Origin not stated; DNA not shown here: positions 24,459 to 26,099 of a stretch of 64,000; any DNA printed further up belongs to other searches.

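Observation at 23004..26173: Second GT2 synthase + LPFTG mini-protein module, next to a secreted GH5 glucanase and lacking its own sorting enzyme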

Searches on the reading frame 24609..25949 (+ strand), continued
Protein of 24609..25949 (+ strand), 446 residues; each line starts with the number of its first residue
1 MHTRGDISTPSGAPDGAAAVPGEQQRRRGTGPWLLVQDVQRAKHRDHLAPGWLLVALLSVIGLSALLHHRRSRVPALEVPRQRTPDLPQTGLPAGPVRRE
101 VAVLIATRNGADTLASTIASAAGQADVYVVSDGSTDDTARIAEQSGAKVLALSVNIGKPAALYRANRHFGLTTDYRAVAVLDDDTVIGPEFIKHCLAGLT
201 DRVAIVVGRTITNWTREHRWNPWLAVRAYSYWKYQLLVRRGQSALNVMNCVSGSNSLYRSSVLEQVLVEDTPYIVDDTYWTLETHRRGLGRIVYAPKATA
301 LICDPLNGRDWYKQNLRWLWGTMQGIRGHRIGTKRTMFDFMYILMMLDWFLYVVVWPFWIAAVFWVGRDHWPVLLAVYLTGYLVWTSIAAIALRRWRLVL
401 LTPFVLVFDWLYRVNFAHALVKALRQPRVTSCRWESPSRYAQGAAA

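Call 15: find_related_loci(query=A2, collection=genome_contigs, flank=6000)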
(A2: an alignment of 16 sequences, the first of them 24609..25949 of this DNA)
Query A2 (446 aa) in genome_contigs; peptide patterns used: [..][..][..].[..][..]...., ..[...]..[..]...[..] (x = any residue, [..] = any of these).
99 stretches matched a pattern; 89 encode a relative of the query (tblastn E <= 1e-3); the best 80 are kept; 80 distinct loci.
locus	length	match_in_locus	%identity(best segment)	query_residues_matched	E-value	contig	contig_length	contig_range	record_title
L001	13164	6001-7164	56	64-441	4e-138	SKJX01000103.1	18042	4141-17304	MAG: Nitriliruptoraceae bacterium isolate CSSed162cmA_120 CSSed16-2cmA-7164, whole genome shotgun sequence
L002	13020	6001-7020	60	101-440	1e-135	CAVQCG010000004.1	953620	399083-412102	MAG: uncultured Thermoleophilia bacterium isolate MFD02199.bin.1.2 genome assembly, contig: contig_19960, whole genome s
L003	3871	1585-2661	58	80-441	9e-139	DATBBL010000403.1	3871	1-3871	MAG TPA_asm: Acidimicrobiia bacterium isolate SMAG_U5758 k141_2045097, whole genome shotgun sequence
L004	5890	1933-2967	60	97-441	1e-134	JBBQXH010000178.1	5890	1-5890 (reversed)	MAG: Gaiellales bacterium isolate Co_metawrap_2104 Cmw_2104_k141_6281077_length_5890_cov_8.0000, whole genome shotgun se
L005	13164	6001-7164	55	59-441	5e-134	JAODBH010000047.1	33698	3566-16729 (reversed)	MAG: Actinomycetes bacterium isolate RYN_53 scaffold_2333645, whole genome shotgun sequence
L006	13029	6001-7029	59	98-440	2e-133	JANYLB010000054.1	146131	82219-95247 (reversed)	MAG: Actinomycetes bacterium isolate GL140_5_metabinner_8 GL140_5_k141_1931765, whole genome shotgun sequence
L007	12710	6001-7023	59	101-441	1e-133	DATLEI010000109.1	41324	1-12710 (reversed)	MAG TPA_asm: Acidimicrobiales bacterium isolate SMAG_U14372 k141_6425224, whole genome shotgun sequence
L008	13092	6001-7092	60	85-445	8e-133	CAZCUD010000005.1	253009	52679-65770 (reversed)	MAG TPA_asm: uncultured Bifidobacteriaceae bacterium isolate binchicken_co179_372 genome assembly, contig: NODE_198_leng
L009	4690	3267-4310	59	98-445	2e-134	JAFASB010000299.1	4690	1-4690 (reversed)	MAG: Acidimicrobiia bacterium isolate CP_BM_ER_R8_7 BM_ER_R8_k147_661519, whole genome shotgun sequence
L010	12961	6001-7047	58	82-440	5e-132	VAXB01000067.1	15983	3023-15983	MAG: Actinobacteria bacterium isolate AC_21 14_0903_05_20cm_scaffold_1106, whole genome shotgun sequence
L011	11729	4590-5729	55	75-446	4e-132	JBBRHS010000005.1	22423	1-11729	MAG: Acidimicrobiia bacterium isolate Co_metawrap_2730 Cmw_2730_k141_27847170_length_22423_cov_7.9950, whole genome shot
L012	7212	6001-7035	57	96-440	3e-132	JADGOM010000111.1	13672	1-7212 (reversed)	MAG: Acidimicrobiia bacterium isolate Chersky_534 k127_3914926, whole genome shotgun sequence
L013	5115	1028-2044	58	102-440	2e-132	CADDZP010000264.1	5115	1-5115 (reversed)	Actinobacteria bacterium isolate 24 genome assembly, contig: NODE_13217_length_5115_cov_6.195269, whole genome shotgun s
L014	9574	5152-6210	57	91-444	7e-131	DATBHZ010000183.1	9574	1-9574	MAG TPA_asm: Acidimicrobiia bacterium isolate SMAG_U3881 k141_1886079, whole genome shotgun sequence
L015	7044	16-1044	57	100-440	1e-127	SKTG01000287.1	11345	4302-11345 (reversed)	MAG: Nitriliruptoraceae bacterium isolate CSSed162cmA_554 CSSed16-2cmA-19572, whole genome shotgun sequence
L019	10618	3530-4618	51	78-440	9e-119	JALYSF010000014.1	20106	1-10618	MAG: bacterium isolate MDV bin108 SD1456_NODE_518_length_20106_cov_1.029281, whole genome shotgun sequence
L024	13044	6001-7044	53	93-440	5e-116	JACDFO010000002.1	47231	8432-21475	MAG: Candidatus Saccharibacteria bacterium isolate MGR_bin388 SD2905_NODE_76_length_47231_cov_1.090417, whole genome sho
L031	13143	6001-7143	54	51-441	4e-114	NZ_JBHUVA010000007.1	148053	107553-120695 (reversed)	Micromonospora sp. NPDC057141 NPDC057141_T17_C10.ctg-0007, whole genome shotgun sequence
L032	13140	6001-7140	48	53-440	5e-114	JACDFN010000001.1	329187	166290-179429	MAG: Candidatus Saccharibacteria bacterium isolate MGR_bin387 SD2905_NODE_2_length_329187_cov_2.685598, whole genome sho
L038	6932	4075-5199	53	101-440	5e-112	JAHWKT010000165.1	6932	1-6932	MAG: Actinomycetota bacterium isolate 0813_bin27 NODE_5252_length_6932_cov_7.345499, whole genome shotgun sequence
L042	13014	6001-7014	53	102-439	6e-111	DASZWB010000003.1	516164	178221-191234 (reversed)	MAG TPA_asm: Candidatus Saccharimonadales bacterium isolate SMAG_U6146 k141_694684, whole genome shotgun sequence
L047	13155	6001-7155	54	51-445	9e-109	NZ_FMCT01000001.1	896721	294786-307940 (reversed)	Micromonospora carbonacea strain DSM 43168, whole genome shotgun sequence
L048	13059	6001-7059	48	97-444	9e-108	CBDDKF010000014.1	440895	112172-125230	MAG: Ilumatobacteraceae bacterium isolate ee343e59-867e-4763-8468-b2690ad66cb9 genome assembly, contig: contig_14, whole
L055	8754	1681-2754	51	84-441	5e-107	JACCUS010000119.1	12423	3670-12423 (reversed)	MAG: Nocardioidaceae bacterium isolate MGR_bin106 SD2897-2912_k127_3314768, whole genome shotgun sequence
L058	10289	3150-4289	46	54-439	3e-104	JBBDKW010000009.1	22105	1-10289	MAG: Candidatus Saccharimonadales bacterium isolate LejiaA_2_49_12 Lejia_A_3551_length_22105_cov_7, whole genome shotgun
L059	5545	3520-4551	52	101-441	4e-103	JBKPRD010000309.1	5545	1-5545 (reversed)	MAG: Actinomycetota bacterium isolate GS_EKS_MAG_00058 GS_EKS_000000999273, whole genome shotgun sequence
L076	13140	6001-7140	53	50-439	1e-108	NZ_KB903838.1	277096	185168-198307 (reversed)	Longispora albida DSM 44784 A3G1DRAFT_scaffold_8.9, whole genome shotgun sequence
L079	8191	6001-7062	47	93-441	5e-89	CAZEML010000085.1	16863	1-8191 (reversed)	MAG TPA_asm: uncultured Candidatus Microthrix sp. isolate SRP135972_co1_54 genome assembly, contig: NODE_3854_length_168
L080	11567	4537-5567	55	101-441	1e-87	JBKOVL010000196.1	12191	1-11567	MAG: Actinomycetota bacterium isolate GM_EKS_MAG_00045 GM_EKS_000000653938, whole genome shotgun sequence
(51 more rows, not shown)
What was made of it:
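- A scan with the GT2-A family alignment returned 80 loci from Micromonosporaceae, Agrococcus, Acidimicrobiia, Thermoleophilia/Gaiellales, Nitriliruptoraceae, Nocardioidaceae and Saccharibacteria (call 15).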

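Call 41: search_solved_structures(query=window:24609-25949:+, max_evalue=0.001)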
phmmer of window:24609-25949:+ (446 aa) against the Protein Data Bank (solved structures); distinct sequences matched with E-value up to 0.001: 0.
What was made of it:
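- Tried and rejected: PDB sequence search. phmmer of GT2-A against PDB sequences found nothing (call 41).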

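Call 43: search_solved_structures(query=A2, max_evalue=0.01)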
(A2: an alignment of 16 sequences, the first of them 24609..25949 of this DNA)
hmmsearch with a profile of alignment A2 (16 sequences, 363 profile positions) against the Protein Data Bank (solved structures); distinct sequences matched with E-value up to 0.01: 8.
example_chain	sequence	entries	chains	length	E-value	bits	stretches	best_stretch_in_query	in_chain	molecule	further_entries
7sp7_A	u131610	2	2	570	3.6e-09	39.1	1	46-300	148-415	Hyaluronan synthase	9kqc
8snc_A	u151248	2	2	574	3.7e-09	39.1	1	46-300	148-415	Hyaluronan synthase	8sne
2z87_A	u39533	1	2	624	5.4e-09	38.5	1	15-130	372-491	Chondroitin synthase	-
2z86_A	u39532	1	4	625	5.5e-09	38.5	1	15-130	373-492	Chondroitin synthase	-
8snd_A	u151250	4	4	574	1.9e-08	36.7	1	46-300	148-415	Hyaluronan synthase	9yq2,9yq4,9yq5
8smm_A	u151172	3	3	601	0.00033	22.8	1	71-238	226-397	Hyaluronan synthase 1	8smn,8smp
8vh7_A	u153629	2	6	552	0.0011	21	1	16-137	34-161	Heparosan synthase B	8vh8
8viw_A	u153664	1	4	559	0.0012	21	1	16-137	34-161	Heparosan synthase B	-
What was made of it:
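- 24609..25949 (+): GT2-A: membrane-integrated family-2 glycosyltransferase of the processive synthase class. Predicted N-terminal TM helix at residues 51-71, catalytic domain at about 99-330, and three C-terminal TM helices at 337-425. A profile search of PDB sequences also finds HAS first (call 43).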

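Call 49: predict_structure(alignment_id=A2)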
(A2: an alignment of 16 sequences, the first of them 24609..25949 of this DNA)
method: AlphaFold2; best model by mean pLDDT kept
length: 446 residues; sequences in the alignment: 16
mean_pLDDT: 77.8   pTM: 0.74
mean pLDDT of the five models: 77.8, 73.3, 71.3, 71.2, 71.1
residues with pLDDT >= 90: 191; 70-90: 136; 50-70: 37; < 50: 82
segments of 3 or more residues with pLDDT < 50: 1-53, 68-86, 88-93, 444-446
pLDDT, mean of each block of 10 residues (from residue 1): 34 35 31 32 36 55 51 38 44 62 94 93 96 95 97 91 96 96 93 96 94 90 93 85 82 83 90 74 88 94 88 87 80 77 82 87 90 92 95 94 94 90 81 67 47
secondary structure, 60 per line:
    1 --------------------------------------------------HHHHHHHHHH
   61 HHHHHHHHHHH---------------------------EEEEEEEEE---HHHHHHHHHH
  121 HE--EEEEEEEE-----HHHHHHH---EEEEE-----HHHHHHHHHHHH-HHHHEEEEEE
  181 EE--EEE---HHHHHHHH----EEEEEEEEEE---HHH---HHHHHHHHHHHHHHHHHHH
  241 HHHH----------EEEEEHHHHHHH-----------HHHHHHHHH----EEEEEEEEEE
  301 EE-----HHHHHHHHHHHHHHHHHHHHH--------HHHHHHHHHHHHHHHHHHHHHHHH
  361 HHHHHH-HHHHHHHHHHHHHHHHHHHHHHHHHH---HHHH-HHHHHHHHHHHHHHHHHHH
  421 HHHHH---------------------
elements in order: H51-71 E99-107 H111-121 E125-132 H138-144 E148-152 H158-169 H171-174 E175-182 E185-187 H191-198 E203-212 H222-244 E255-259 H260-266 H278-286 E291-302 H308-328 H337-366 H368-393 H397-400 H402-425
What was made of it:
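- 24609..25949 (+): AF2 model: pLDDT 77.8, pTM 0.74 (call 49).
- On Processive membrane-integrated GT2 synthase (HAS / chitin synthase / BcsA class): AF2 model with pTM 0.74 (call 49). Only 1 + 3 TM helices are predicted (call 49).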

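Call 53: fold_search(model_id=the predicted structure, library=pdb)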
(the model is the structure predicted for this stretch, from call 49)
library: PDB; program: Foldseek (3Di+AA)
matches with E <= 10: 1500; with E <= 0.001: 228
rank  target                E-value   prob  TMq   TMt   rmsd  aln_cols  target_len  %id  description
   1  7sp8_A                3.3e-15  1.00  0.60  0.54   6.3       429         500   16  Chlorella virus Hyaluronan Synthase bound to UDP-GlcNAc (released 2022-04-06)
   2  7sp7_A                3.5e-15  1.00  0.60  0.54   6.3       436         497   16  Chlorella virus hyaluronan synthase inhibited by UDP (released 2022-04-06)
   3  7sp9_A                8.2e-15  1.00  0.63  0.57   5.8       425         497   15  Chlorella virus Hyaluronan Synthase in the GlcNAc-primed channel-closed state (released 2022-04-06)
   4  8snc_A                1.1e-13  1.00  0.60  0.55   6.7       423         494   17  Chlorella virus Hyaluronan Synthase bound to GlcA extended GlcNAc primer (released 2024-05-01)
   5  8smm_A                1.3e-13  1.00  0.56  0.50   7.4       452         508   16  Xenopus laevis hyaluronan synthase 1 (released 2024-05-01)
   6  8sne_A                1.5e-13  1.00  0.61  0.56   4.0       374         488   16  Chlorella virus Hyaluronan Synthase bound to GlcA extended GlcNAc primer and UDP (released 2024-05-01)
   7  9yq4_A                1.7e-13  1.00  0.60  0.55   6.2       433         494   16  Chlorella virus hyaluronan synthase bound to a proofreading UDP-GlcA (released 2025-12-10)
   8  9yq5_A                1.9e-13  1.00  0.59  0.53   6.6       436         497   15  Chlorella virus hyaluronan synthase bound to an inserted UDP-GlcA (released 2025-12-10)
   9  8smn_A                2.3e-13  1.00  0.59  0.52   6.7       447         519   17  Xenopus laevis hyaluronan synthase 1, nascent HA polymer bound state (released 2024-05-01)
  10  8smp_A                4.9e-13  1.00  0.62  0.53   5.5       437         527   18  Xenopus laevis hyaluronan synthase 1, UDP-bound, gating loop inserted state (released 2024-05-01)
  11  7sp6_A                7.3e-13  1.00  0.62  0.56   6.2       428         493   17  Chlorella virus hyaluronan synthase (released 2022-04-06)
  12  9yq2_A                1.2e-12  1.00  0.58  0.53   4.5       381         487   16  Chlorella virus hyaluronan synthase bound to DDM (released 2025-12-10)
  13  9kqc_A                1.6e-12  1.00  0.62  0.56   5.7       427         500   15  Chlorella virus Hyaluronan Synthase bound to VNAR (released 2025-05-14)
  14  8k3u_A                1.1e-11  1.00  0.51  0.40  11.2       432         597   15  S. cerevisiae Chs1 in complex with UDP and GlcNAc (released 2023-09-06)
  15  8k3r_A                1.3e-11  1.00  0.50  0.33  12.0       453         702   12  S. cerevisiae Chs1 in apo state incubated with GlcNAc (released 2023-08-16)
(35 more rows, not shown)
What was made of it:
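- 24609..25949 (+): Best PDB fold matches are Chlorella virus hyaluronan synthase 7sp8 (E 3e-15, TM 0.60), then Xenopus HAS1, chitin synthases and BcsA (call 53).
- On Processive membrane-integrated GT2 synthase (HAS / chitin synthase / BcsA class): Foldseek finds 7sp8 at E 3e-15 and TM 0.60, followed by chitin synthases and BcsA (call 53).
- Fold and profile matches to HAS, chitin synthase and BcsA (calls 43, 49, 53).
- Tried and rejected: The profile search and the fold search were needed (calls 43, 53).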

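Call 54: find_encoding_contigs(protein=P0004, flank=6000, max_places=2)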
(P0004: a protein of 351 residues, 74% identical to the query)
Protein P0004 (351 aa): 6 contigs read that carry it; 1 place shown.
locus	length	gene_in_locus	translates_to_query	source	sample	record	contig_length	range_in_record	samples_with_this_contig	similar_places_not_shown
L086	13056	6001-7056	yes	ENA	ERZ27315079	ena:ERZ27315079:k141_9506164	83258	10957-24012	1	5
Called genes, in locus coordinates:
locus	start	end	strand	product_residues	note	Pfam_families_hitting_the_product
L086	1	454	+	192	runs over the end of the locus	PF20137:BubE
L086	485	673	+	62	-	-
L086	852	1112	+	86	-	-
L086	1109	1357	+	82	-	-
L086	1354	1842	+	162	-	-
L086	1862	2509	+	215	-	PF27674:DUF8361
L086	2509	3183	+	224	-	-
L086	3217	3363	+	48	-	-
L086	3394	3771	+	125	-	PF00196:GerE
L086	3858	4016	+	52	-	-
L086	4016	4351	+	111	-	-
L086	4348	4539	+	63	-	-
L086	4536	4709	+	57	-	-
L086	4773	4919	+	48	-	-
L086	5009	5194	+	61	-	-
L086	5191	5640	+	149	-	-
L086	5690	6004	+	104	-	-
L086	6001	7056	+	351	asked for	PF00535:Glycos_transf_2, PF13641:Glyco_tranf_2_3, PF13632:Glyco_trans_2_3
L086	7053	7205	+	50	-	-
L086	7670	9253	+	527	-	-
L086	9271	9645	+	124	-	-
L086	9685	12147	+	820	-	-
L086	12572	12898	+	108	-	-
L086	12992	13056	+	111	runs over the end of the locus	-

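Call 55: find_encoding_contigs(protein=P0005, flank=6000, max_places=2)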
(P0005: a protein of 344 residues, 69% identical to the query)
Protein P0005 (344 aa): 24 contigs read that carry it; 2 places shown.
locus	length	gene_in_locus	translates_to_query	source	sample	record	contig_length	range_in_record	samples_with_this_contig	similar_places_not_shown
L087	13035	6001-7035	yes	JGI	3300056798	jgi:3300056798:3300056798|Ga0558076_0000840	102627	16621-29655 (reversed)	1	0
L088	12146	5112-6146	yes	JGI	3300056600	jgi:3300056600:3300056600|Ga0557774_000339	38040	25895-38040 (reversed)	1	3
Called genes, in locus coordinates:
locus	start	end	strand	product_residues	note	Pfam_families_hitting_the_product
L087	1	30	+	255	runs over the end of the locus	-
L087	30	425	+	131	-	-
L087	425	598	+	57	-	-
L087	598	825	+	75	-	-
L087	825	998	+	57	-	-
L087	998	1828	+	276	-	-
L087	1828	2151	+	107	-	-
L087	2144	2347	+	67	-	-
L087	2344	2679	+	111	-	-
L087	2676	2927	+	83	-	-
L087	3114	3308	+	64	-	-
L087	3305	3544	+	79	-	-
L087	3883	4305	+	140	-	-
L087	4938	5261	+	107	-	-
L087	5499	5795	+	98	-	-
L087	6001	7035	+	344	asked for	PF00535:Glycos_transf_2, PF13641:Glyco_tranf_2_3, PF13632:Glyco_trans_2_3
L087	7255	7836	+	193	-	PF23359:Lsr2_DNA-bd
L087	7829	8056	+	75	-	-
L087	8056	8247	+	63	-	-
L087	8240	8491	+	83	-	-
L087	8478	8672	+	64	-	-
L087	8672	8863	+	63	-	-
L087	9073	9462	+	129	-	-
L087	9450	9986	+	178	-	-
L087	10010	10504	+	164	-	-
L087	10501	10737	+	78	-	-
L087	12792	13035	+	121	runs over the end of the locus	-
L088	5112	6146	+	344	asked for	PF00535:Glycos_transf_2, PF13641:Glyco_tranf_2_3, PF13632:Glyco_trans_2_3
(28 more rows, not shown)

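Call 56: search_dna_similar(query=window:24609-25949:+, collection=phages, mode=protein, max_rows=30)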
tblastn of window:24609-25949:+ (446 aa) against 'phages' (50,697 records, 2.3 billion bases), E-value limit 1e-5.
Records with a match: 4; places in all: 4; records where one place covers at least 80% of the query: 0.
Best place of each record, by identity: <60% 4.
By first word of the organism name: Staphylococcus 2; Moorella 1; Bacteriophage 1.
By host as written in the record: Staphylococcus aureus 2; Moorella sp. ACPs 1; - 1.
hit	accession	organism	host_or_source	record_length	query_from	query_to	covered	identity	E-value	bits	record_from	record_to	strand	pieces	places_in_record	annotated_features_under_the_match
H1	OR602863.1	Moorella phage MCACPph1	Moorella sp. ACPs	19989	93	324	52%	29.8%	3e-9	66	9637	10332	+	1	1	hypothetical protein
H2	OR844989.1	Staphylococcus phage SA 1306 Kay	Staphylococcus aureus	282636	82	346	59%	23.8%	8e-9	64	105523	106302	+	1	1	record has no annotation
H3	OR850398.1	Staphylococcus phage SA 1298 Kay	Staphylococcus aureus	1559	82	346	59%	23.8%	6e-9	64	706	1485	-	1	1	record has no annotation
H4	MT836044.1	Bacteriophage sp.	human fecal samples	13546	102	338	53%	26.6%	1e-8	64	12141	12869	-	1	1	record has no annotation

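Call 57: find_related_loci(query=A2, collection=viral_contigs, flank=6000)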
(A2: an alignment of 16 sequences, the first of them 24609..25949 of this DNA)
Query A2 (446 aa) in viral_contigs; peptide patterns used: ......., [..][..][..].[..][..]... (x = any residue, [..] = any of these).
29 stretches matched a pattern, but none encodes a relative of the query by tblastn (E <= 1e-3).
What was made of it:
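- Tried and rejected: GenBank phages gave only hits below 30% identity (call 56) and IMG/VR gave none (call 57).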
